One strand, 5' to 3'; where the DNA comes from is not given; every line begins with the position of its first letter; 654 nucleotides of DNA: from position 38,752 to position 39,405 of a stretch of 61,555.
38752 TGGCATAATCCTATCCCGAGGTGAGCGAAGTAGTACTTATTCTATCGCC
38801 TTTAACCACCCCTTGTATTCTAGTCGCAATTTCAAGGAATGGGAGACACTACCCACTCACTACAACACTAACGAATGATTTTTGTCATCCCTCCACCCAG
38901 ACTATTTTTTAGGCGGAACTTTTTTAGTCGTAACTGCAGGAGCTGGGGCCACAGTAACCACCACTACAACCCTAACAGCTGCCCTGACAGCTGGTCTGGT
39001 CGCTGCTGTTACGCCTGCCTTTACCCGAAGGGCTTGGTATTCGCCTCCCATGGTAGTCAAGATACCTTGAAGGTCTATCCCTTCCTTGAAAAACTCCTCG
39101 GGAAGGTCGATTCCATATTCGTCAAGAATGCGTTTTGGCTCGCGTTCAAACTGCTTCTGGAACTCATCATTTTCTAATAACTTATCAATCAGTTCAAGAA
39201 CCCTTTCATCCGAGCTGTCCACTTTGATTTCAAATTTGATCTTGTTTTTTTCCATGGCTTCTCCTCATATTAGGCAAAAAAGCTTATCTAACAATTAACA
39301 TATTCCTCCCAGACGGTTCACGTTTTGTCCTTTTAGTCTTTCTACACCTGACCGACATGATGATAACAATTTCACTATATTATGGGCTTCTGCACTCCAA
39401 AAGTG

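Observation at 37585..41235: Minimal two-radical-SAM RiPP cluster with an NHLP-like precursor and a Cys-free cationic Val/Ala core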

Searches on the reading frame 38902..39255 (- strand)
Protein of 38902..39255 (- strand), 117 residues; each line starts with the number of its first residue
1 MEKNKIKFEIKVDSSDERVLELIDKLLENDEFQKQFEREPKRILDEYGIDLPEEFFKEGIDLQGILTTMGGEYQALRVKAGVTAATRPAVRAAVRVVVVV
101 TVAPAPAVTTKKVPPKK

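Call 3: search_protein_families(library=pfam, proteins=[window:38902-39255:-], max_evalue=1)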
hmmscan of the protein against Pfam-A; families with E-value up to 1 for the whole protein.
window:38902-39255:- (117 aa): 1 family
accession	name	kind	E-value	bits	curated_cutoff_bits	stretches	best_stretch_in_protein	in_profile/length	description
PF07737.17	ATLF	-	0.048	13.8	27.4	1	22-58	126-164/193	Anthrax toxin lethal factor, N- and C-terminal domain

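Call 4: search_protein_families(library=ncbifam, proteins=[window:38902-39255:-], max_evalue=1)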
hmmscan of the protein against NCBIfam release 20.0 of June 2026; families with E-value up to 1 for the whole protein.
window:38902-39255:- (117 aa): 4 families
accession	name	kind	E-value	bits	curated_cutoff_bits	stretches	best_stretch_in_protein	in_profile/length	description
TIGR03793.1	leader_NHLP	domain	7e-05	22.6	50.9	1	21-55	8-42/77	NHLP leader peptide family RiPP precursor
NF038399.1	NH_RiPP_Os17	domain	0.00044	20.3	40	1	17-54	1-38/63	Os1348 family NHLP clan protein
TIGR04351.1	TOMM_nitrile_2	subfamily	0.00064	19.2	65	1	29-53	12-36/48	TIGR04351 family putative TOMM peptide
TIGR04509.1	mod_pep_NH_fam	subfamily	0.0034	17.4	34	1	18-50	6-38/87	NHLP-related RiPP peptide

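Call 10: find_homologous_proteins(query=window:38902-39255:-, max_evalue=0.01)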
Query window:38902-39255:- (117 aa): 1 proteins with E <= 0.01 among 13 candidates.
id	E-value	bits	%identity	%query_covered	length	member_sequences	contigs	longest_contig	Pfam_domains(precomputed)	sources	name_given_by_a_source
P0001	3.3e-67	241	100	100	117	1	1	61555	-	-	-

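Call 35: search_protein_representatives(protein=window:38902-39255:-)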
Query: 117 residues. Proteins with E-value up to 0.001 (for the whole library): 14; up to 1e-10: 1; up to 1e-30: 1. The best 14 are listed.
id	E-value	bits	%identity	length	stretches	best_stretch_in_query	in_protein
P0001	1.1e-67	240.9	100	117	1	1-117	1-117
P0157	4.0e-10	55.7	43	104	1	5-108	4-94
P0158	1.6e-06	44.2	42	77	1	9-65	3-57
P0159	2.5e-06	43.5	39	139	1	8-108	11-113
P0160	8.7e-06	41.8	43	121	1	5-58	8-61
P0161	1.2e-05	41.4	34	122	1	12-109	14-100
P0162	1.3e-05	41.2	37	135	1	8-102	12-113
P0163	1.1e-04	38.3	36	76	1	10-64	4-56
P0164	1.2e-04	38.2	34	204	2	21-68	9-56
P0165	1.7e-04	37.7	32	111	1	4-63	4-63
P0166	2.3e-04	37.2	37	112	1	9-95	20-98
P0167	3.9e-04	36.5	38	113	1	10-62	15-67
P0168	6.9e-04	35.7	29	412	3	13-79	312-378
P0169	7.5e-04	35.6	28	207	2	10-56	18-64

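Call 60: search_protein_families(library=ncbifam, proteins=[P0157], max_evalue=1)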
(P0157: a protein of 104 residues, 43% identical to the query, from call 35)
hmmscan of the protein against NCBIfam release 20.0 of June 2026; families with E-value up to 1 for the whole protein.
P0157 (104 aa): 7 families
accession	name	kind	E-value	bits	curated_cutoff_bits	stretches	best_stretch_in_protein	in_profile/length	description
TIGR03793.1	leader_NHLP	domain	3.5e-08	33.2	50.9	1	19-54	7-42/77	NHLP leader peptide family RiPP precursor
NF038399.1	NH_RiPP_Os17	domain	1.1e-06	28.6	40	1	17-55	2-40/63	Os1348 family NHLP clan protein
TIGR04509.1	mod_pep_NH_fam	subfamily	1.5e-06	28.1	34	1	17-74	6-71/87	NHLP-related RiPP peptide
TIGR04517.1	rSAM_PoyD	subfamily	0.0055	15.7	325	1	20-63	6-49/446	radical SAM family RiPP maturation amino acid epimerase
TIGR04351.1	TOMM_nitrile_2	subfamily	0.0057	16.2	65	1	17-52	1-36/48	TIGR04351 family putative TOMM peptide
TIGR03798.1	leader_Nif11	subfamily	0.093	13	32.3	1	14-43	2-33/68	Nif11-like leader peptide family RiPP precursor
NF038175.1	IniB_NTERM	domain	0.18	11.8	40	1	18-48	2-32/49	IniB N-terminal domain-containing protein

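Call 65: find_encoding_contigs(protein=P0157, flank=6000, max_places=3)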
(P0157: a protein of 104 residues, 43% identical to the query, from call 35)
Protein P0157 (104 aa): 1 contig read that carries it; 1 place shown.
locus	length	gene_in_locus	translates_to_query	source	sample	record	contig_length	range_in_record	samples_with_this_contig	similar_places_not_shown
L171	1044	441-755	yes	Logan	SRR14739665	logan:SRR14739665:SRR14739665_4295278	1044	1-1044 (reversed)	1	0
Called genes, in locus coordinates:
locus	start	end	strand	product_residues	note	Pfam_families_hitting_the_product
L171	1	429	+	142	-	?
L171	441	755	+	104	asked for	-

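Call 84: predict_structure(alignment_id=A4)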
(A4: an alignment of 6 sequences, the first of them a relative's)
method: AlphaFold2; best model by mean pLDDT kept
length: 117 residues; sequences in the alignment: 6
mean_pLDDT: 49.7   pTM: 0.40
mean pLDDT of the five models: 49.7, 49.6, 49.1, 46.3, 45.9
residues with pLDDT >= 90: 0; 70-90: 33; 50-70: 19; < 50: 65
segments of 3 or more residues with pLDDT < 50: 1-9, 62-64, 66-117
pLDDT, mean of each block of 10 residues (from residue 1): 40 67 77 76 76 56 44 37 28 30 28 33
secondary structure, 60 per line:
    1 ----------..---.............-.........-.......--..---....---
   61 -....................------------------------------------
elements in order: H16-28 H30-38 H40-46 H54-57 H62-81

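Call 88: search_solved_structures(query=A4, max_evalue=10)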
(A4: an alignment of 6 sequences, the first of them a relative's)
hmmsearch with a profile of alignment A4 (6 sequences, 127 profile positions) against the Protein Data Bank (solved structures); distinct sequences matched with E-value up to 10: 17.
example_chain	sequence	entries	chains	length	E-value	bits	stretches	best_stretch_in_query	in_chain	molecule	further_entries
1v29_A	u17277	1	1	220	0.00043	23.2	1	33-58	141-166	nitrile hydratase a chain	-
7qop_A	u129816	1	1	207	0.024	17.6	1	33-58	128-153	Nitrile hydratase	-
7qou_A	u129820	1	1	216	0.025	17.5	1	33-58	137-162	Nitrile hydratase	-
2dpp_A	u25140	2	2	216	0.026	17.5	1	33-58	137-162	Nitrile hydratase alpha subunit | Nitrile hydratase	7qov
3hht_A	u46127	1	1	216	0.026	17.5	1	33-58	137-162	Nitrile hydratase alpha subunit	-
7qom_A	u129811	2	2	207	0.026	17.4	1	33-58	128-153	Nitrile hydratase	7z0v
7qoy_A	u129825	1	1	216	0.029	17.3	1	33-58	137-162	Nitrile hydratase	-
2io4_A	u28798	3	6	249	0.14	15.1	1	28-80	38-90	DNA polymerase sliding clamp B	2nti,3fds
2ix2_A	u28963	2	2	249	0.14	15.1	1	28-80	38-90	DNA POLYMERASE SLIDING CLAMP B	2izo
2hii_A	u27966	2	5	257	0.15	15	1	28-80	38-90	PCNA1 (SSO0397)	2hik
7rpo_A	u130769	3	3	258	0.16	14.9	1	28-80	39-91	DNA polymerase sliding clamp 1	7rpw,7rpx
8tb1_A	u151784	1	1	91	0.27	14.2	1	18-58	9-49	NHLP leader peptide family natural product, tumor homing peptide 1 (TH1) substrate chimera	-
6ywc_C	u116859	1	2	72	0.47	13.4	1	44-72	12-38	De novo design 4E1H_95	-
6lk7_A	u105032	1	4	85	0.62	13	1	18-70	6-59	Nitrile hydratase, alpha chain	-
3f2e_A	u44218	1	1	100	0.92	12.4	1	45-109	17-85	SIRV coat protein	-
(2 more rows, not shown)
